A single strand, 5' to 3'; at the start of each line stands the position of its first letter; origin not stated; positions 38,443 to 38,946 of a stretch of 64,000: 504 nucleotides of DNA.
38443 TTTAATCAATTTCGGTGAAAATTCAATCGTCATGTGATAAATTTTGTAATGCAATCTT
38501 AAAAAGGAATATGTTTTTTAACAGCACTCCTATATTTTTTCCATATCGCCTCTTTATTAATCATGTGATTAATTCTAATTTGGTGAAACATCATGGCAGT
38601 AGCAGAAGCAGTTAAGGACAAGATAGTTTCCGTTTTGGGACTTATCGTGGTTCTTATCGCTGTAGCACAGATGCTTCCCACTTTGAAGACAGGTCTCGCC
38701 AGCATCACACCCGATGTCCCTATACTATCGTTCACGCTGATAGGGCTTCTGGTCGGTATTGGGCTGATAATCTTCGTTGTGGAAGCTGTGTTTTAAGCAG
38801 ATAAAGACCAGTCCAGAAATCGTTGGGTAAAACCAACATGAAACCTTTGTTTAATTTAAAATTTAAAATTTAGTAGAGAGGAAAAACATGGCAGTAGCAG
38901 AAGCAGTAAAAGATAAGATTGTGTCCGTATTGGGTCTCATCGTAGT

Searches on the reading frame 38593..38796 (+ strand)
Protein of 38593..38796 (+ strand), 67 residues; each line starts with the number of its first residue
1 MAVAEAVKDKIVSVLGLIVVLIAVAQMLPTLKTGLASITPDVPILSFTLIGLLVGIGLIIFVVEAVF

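Call 5: search_protein_families(library=pfam, proteins=[window:38593-38796:+], max_evalue=0.1)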
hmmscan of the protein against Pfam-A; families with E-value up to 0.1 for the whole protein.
window:38593-38796:+ (67 aa): 0 families

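Call 6: search_protein_families(library=phrogs, proteins=[window:38593-38796:+], max_evalue=0.1)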
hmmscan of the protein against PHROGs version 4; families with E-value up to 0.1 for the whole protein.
window:38593-38796:+ (67 aa): 0 families

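Call 21: find_related_loci(query=window:38593-38796:+, collection=viral_contigs, flank=10000)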
Query window:38593-38796:+ (67 aa) in viral_contigs; peptide patterns used: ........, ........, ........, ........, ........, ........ (x = any residue, [..] = any of these).
98 stretches matched a pattern, but none encodes a relative of the query by tblastn (E <= 1e-3).

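Call 23: search_solved_structures(query=window:38593-38796:+, max_evalue=10, show_alignments=3)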
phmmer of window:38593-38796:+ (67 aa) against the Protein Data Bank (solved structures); distinct sequences matched with E-value up to 10: 2.
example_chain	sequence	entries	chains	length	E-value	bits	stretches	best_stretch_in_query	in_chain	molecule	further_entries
9s9j_A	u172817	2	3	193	0.83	13.8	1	9-57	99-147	Cell division protein CdvB, Vps2 like protein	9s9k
2e28_A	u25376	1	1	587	5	11.3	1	4-64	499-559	Pyruvate kinase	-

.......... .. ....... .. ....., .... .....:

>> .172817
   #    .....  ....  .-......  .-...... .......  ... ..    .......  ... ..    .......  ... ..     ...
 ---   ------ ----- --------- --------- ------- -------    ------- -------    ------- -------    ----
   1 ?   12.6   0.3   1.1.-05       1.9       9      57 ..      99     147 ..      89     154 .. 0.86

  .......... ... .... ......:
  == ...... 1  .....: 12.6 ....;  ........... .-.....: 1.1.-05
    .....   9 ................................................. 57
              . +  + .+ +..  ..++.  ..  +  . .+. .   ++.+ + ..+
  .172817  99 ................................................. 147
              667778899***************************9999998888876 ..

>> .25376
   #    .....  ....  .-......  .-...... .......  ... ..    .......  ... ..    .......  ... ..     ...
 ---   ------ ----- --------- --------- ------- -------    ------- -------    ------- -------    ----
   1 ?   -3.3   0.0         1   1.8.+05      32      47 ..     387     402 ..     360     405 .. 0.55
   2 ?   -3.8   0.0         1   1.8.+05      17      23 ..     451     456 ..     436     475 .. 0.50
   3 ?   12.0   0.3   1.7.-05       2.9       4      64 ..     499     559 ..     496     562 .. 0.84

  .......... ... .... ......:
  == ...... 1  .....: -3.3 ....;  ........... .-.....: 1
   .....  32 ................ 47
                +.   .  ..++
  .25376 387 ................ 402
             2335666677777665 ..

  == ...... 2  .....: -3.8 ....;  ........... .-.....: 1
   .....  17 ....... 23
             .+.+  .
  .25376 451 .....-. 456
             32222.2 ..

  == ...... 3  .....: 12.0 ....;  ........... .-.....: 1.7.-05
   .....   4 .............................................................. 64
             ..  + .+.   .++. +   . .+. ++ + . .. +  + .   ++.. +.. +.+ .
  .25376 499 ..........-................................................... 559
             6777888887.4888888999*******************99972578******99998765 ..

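Call 37: find_homologous_proteins(query=window:38593-38796:+, max_evalue=0.01)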
Query window:38593-38796:+ (67 aa): 8 proteins with E <= 0.01 among 12 candidates.
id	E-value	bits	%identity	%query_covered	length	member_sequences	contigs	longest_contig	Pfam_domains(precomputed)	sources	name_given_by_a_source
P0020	1.8e-28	115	97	100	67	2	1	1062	-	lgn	-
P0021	3.4e-26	107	93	100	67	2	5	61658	-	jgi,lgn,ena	jgi:hypothetical protein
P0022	5.1e-26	107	94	100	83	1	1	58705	-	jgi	jgi:hypothetical protein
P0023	1.1e-24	103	88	100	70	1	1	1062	-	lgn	-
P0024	1.4e-23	99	87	100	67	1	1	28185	-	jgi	jgi:uncharacterized membrane protein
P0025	9.2e-23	97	82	100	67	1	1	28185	-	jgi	jgi:hypothetical protein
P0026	1.1e-21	93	82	100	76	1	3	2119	-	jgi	jgi:hypothetical protein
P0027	1.2e-21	93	100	84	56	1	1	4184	-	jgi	-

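Call 42: search_solved_structures(query=A3, max_evalue=10, show_alignments=4)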
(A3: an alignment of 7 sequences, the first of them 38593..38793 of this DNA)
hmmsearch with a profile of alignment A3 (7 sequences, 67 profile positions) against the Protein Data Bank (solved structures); distinct sequences matched with E-value up to 10: 1.
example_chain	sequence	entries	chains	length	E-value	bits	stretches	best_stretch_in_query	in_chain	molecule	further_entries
2e28_A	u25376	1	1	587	0.67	13.4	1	8-62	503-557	Pyruvate kinase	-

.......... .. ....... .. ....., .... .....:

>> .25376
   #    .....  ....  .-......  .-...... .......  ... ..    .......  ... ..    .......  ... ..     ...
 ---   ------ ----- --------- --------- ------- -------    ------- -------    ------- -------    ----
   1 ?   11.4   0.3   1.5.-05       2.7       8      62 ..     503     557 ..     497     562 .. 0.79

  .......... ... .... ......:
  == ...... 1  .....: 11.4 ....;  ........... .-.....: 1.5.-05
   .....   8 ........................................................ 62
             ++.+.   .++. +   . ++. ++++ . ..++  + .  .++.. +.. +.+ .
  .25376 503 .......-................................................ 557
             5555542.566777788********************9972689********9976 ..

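Call 64: find_related_loci(query=A4, collection=viral_contigs, flank=10000)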
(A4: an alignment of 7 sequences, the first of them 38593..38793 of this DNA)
Query A4 (67 aa) in viral_contigs; peptide patterns used: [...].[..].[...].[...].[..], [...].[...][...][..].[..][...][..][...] (x = any residue, [..] = any of these).
196 stretches matched a pattern, but none encodes a relative of the query by tblastn (E <= 1e-3).

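Call 119: search_protein_families(library=ncbifam, proteins=[window:38593-38796:+], max_evalue=0.01)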
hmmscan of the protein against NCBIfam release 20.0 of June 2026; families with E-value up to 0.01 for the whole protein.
window:38593-38796:+ (67 aa): 0 families
